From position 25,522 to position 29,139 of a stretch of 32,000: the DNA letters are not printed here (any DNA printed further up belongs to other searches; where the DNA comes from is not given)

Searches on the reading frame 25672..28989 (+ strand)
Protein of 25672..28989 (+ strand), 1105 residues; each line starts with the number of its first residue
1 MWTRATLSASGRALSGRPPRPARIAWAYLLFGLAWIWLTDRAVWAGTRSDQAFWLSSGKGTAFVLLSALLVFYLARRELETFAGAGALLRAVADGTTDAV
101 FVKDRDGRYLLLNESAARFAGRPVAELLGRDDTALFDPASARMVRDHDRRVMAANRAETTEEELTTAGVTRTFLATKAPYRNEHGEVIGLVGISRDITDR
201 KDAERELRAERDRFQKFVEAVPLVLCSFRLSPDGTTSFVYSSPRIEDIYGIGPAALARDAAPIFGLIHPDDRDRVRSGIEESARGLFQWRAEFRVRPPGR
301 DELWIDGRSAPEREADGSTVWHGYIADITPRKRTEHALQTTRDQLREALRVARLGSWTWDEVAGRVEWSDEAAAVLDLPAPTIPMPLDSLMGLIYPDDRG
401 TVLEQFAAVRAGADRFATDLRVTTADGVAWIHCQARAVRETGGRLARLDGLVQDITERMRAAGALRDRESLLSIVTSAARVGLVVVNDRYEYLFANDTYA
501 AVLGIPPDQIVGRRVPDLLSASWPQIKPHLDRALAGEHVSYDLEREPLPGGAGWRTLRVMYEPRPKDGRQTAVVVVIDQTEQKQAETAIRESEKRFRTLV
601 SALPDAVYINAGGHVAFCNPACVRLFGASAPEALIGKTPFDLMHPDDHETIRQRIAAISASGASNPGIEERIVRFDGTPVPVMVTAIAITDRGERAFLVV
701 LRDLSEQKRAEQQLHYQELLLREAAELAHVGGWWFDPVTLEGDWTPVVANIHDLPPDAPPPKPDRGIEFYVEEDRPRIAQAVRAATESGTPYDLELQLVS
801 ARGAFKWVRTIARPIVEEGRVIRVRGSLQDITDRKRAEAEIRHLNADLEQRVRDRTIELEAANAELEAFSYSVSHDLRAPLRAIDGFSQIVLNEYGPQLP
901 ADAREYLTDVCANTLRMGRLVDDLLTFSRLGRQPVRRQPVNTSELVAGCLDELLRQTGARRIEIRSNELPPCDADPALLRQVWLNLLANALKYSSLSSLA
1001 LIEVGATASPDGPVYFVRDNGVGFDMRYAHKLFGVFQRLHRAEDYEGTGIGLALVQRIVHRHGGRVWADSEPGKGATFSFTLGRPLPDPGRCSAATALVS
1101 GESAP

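Call 28: search_protein_families(library=pfam, proteins=[window:25672-28989:+])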
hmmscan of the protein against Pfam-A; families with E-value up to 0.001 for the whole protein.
window:25672-28989:+ (1105 aa): 7 families
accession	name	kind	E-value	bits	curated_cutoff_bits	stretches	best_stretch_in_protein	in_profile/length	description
PF08448.16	PAS_4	-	3.6e-57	191.8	23.1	4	95-201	3-109/110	PAS fold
PF08447.18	PAS_3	-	6.9e-47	158.1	25.6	4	239-321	2-85/89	PAS fold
PF00989.32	PAS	-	1.6e-42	144.5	22.6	2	595-703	2-112/113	PAS fold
PF13426.13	PAS_9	-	2.1e-42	144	27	2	604-706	1-103/103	PAS domain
PF02518.31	HATPase_c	-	2.4e-22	79.9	26.4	1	975-1082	2-107/111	Histidine kinase-, DNA gyrase B-, and HSP90-like ATPase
PF13188.13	PAS_8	-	1.4e-18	66.5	21.8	2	595-648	2-55/65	PAS domain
PF00512.31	HisKA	-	2e-13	50.6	26.9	1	867-931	3-64/66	His Kinase A (phospho-acceptor) domain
